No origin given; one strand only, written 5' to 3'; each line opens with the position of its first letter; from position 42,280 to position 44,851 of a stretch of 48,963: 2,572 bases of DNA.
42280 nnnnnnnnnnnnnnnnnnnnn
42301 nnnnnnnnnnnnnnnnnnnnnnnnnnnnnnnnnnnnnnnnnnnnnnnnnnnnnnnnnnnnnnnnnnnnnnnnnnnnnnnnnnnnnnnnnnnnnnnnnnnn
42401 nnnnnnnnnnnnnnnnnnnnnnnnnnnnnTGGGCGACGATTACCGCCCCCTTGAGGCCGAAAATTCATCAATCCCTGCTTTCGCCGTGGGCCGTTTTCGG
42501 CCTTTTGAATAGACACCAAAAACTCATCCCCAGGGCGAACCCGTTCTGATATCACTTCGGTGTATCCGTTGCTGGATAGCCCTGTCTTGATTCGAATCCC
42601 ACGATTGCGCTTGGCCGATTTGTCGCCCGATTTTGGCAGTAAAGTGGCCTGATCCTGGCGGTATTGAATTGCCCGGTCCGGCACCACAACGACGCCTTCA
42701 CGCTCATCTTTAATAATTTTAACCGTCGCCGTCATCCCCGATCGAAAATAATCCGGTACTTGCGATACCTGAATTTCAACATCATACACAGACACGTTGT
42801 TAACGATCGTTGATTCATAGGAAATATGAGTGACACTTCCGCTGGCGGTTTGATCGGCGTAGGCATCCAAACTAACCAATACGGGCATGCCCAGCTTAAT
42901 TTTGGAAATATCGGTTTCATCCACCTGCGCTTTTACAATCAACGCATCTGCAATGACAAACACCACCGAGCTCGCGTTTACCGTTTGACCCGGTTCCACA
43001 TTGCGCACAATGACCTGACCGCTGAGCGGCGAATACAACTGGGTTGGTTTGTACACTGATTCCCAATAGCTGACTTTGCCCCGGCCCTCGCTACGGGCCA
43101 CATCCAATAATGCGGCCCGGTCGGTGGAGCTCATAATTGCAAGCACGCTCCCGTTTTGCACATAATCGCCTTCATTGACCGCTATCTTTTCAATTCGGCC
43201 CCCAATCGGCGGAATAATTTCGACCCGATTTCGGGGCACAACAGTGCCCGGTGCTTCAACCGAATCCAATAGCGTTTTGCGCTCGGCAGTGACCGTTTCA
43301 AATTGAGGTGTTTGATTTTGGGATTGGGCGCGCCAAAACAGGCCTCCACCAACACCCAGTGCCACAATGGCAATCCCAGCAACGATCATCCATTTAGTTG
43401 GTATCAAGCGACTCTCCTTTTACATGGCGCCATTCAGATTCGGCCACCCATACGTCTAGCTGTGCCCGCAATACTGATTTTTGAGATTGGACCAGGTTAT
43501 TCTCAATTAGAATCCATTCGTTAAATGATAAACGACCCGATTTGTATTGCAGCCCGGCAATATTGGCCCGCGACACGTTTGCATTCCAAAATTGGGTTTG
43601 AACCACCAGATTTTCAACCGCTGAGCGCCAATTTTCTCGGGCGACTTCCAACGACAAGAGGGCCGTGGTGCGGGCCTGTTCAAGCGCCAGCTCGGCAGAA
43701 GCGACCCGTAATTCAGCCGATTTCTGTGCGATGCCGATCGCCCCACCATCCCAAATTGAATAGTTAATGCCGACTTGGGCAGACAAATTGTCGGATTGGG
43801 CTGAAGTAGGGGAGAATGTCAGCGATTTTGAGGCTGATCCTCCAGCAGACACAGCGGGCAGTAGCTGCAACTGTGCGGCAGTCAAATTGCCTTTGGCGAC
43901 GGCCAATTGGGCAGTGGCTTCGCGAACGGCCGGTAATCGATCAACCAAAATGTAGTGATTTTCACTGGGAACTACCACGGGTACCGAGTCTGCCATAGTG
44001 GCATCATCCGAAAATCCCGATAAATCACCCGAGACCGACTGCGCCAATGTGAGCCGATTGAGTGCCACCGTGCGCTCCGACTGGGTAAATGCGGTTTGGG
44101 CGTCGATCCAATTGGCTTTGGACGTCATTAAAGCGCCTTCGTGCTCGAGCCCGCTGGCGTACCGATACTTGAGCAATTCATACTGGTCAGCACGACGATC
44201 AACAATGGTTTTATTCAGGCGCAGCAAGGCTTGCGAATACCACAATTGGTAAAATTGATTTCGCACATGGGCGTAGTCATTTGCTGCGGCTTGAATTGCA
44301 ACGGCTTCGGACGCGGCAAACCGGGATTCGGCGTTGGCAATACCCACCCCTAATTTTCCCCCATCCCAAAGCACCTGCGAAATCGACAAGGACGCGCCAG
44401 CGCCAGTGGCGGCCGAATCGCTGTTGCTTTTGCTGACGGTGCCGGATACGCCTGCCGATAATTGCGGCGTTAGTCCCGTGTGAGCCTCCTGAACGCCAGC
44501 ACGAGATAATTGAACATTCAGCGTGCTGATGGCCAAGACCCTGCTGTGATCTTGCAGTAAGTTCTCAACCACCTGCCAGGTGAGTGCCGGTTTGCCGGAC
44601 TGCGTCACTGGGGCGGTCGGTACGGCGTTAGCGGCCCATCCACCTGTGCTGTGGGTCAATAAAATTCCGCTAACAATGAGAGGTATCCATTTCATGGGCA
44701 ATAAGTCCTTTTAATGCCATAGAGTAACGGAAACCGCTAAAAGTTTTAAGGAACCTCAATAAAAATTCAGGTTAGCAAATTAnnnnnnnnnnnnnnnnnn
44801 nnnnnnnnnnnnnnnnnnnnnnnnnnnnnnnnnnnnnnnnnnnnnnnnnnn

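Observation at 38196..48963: Same-strand envelope locus: FN3-array giant protein with T9SS-type C-terminal domain -> PorV/PorQ-like barrel -> TolC-MacA-MacB -> long GT9 -> PAP2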

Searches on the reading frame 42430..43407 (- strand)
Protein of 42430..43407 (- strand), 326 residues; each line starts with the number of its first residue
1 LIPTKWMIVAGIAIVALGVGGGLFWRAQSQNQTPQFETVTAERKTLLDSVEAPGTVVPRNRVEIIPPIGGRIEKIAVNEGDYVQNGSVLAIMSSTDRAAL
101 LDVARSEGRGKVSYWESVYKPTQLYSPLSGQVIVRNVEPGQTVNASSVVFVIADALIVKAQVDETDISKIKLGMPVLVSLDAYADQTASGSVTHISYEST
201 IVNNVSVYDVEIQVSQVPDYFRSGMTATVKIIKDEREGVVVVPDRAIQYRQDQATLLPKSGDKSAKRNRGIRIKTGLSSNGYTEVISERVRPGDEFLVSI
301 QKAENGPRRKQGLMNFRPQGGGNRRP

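Call 5: search_protein_families(library=pfam, proteins=[window:42430-43407:-], max_evalue=0.01)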
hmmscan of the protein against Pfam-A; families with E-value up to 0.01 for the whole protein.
window:42430-43407:- (326 aa): 5 families
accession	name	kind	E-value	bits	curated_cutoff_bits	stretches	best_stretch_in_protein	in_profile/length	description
PF16576.10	HlyD_D23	-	9e-17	61.5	30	1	118-196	105-185/214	Barrel-sandwich domain of CusB or HlyD membrane-fusion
PF13437.12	HlyD_3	-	1.5e-16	61.5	22.2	1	124-217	2-96/106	HlyD family secretion protein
PF00529.27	CusB_dom_1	-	2.2e-05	25.1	26.5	1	78-232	12-88/89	Cation efflux system protein CusB domain 1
PF13533.13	Biotin_lipoyl_2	-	2.5e-05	24.4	29.8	1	62-91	1-30/32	Biotin-lipoyl like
PF00364.28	Biotin_lipoyl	-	0.00025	21.2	22.1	0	66-92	47-73/73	Biotin-requiring enzyme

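Call 6: search_protein_families(library=ncbifam, proteins=[window:42430-43407:-], max_evalue=0.01)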
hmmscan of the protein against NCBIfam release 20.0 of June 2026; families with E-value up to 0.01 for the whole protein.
window:42430-43407:- (326 aa): 27 families (the best 25 are shown)
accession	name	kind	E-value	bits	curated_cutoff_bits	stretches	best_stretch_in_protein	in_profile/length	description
TIGR01730.1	RND_mfp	subfamily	3.4e-28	98.5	94.9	2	122-294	135-303/322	efflux RND transporter periplasmic adaptor subunit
TIGR00999.1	8a0102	subfamily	2.3e-18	66.3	319.3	2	123-296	94-262/271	CzcB/NccB family metal efflux transporter periplasmic adaptor subunit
TIGR00998.1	8a0101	subfamily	1.4e-17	63.7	390.8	1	120-200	203-286/334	EmrA/EmrK family multidrug efflux transporter periplasmic adaptor subunit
NF008606.0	PRK11578.1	equivalog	4.3e-17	62.3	342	2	122-304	184-368/371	macrolide transporter subunit MacA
TIGR01843.1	type_I_hlyD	subfamily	5.8e-16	58.5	208.65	2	153-236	306-401/422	HlyD family type I secretion periplasmic adaptor subunit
NF002939.0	PRK03598.1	equivalog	6.3e-16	58.4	393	2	120-235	203-329/332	secretion protein HlyD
NF011715.0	PRK15136.1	equivalog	6.6e-13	48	563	2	120-187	214-283/390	multidrug efflux MFS transporter periplasmic adaptor subunit EmrA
NF007785.0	PRK10476.1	equivalog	2.4e-11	43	376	1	116-197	203-286/347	multidrug transporter subunit MdtN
TIGR02971.1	heterocyst_DevB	subfamily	4.6e-11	42.7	129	2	50-106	1-62/327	ABC exporter membrane fusion protein, DevB family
NF045680.1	DiMtlExpIhpB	equivalog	6.7e-10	38.4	450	1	123-295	139-305/326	divalent metal ion exporter adaptor subunit IhpB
TIGR03794.1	NHLM_micro_HlyD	equivalog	1.5e-06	27.4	156.2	1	50-96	46-93/421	NHLP bacteriocin system secretion protein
TIGR01108.1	oadA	equivalog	2.4e-05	23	756.5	0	54-94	510-550/582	sodium-extruding oxaloacetate decarboxylase subunit alpha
NF010643.0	PRK14040.1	subfamily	3.6e-05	22.4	892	0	39-94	504-559/595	oxaloacetate decarboxylase subunit alpha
NF006761.0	PRK09282.1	domain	4.6e-05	22.1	402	0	52-93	512-553/591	pyruvate carboxylase subunit B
NF007362.0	PRK09859.1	equivalog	0.00035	19.8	738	1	32-105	32-105/385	multidrug transporter subunit MdtE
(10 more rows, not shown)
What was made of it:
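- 42427..43407 (-): Periplasmic adaptor (MFP, MacA-like). It overlaps OEP by 14 nt. TIGR01730 98.5 bits, above the cutoff of 94.9; HlyD_D23 and HlyD_3 hits (calls 5, 6).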

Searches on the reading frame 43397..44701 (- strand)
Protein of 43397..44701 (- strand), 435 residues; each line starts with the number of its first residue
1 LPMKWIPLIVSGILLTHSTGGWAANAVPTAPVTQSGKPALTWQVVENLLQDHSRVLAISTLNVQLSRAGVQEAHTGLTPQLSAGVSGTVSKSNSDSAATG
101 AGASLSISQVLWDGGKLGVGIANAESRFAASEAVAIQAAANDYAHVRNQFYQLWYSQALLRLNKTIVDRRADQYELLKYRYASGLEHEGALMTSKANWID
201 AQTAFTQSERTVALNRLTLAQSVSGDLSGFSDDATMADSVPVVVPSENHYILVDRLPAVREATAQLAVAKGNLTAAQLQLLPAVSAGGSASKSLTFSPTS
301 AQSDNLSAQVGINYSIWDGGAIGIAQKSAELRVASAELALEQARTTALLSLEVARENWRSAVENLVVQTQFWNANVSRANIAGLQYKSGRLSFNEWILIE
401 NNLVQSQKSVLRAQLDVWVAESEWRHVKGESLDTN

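Call 5: search_protein_families(library=pfam, proteins=[window:43397-44701:-], max_evalue=0.01)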
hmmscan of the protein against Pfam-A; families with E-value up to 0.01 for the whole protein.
window:43397-44701:- (435 aa): 1 family
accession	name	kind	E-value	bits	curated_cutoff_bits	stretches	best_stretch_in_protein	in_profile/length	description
PF02321.23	OEP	-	3e-39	135.2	22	2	254-428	10-186/187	Outer membrane efflux protein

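Call 6: search_protein_families(library=ncbifam, proteins=[window:43397-44701:-], max_evalue=0.01)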
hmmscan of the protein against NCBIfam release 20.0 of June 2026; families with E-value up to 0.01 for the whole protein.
window:43397-44701:- (435 aa): 4 families
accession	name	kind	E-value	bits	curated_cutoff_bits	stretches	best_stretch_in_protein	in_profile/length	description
TIGR01844.1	type_I_sec_TolC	subfamily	1.4e-23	83.6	225.15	1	59-424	22-393/414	TolC family outer membrane protein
TIGR01845.1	outer_NodT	subfamily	1e-18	67.4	210.05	1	38-416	57-445/460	efflux transporter outer membrane subunit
NF033142.1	efflux_OM_AdeC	exception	0.00028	19.6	975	1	127-394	157-424/465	multidrug efflux RND transporter AdeABC outer membrane channel subunit AdeC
NF047721.1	ToxDrgExpTdeA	equivalog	0.00065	18.7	550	1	43-421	61-442/455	toxin/drug exporter TdeA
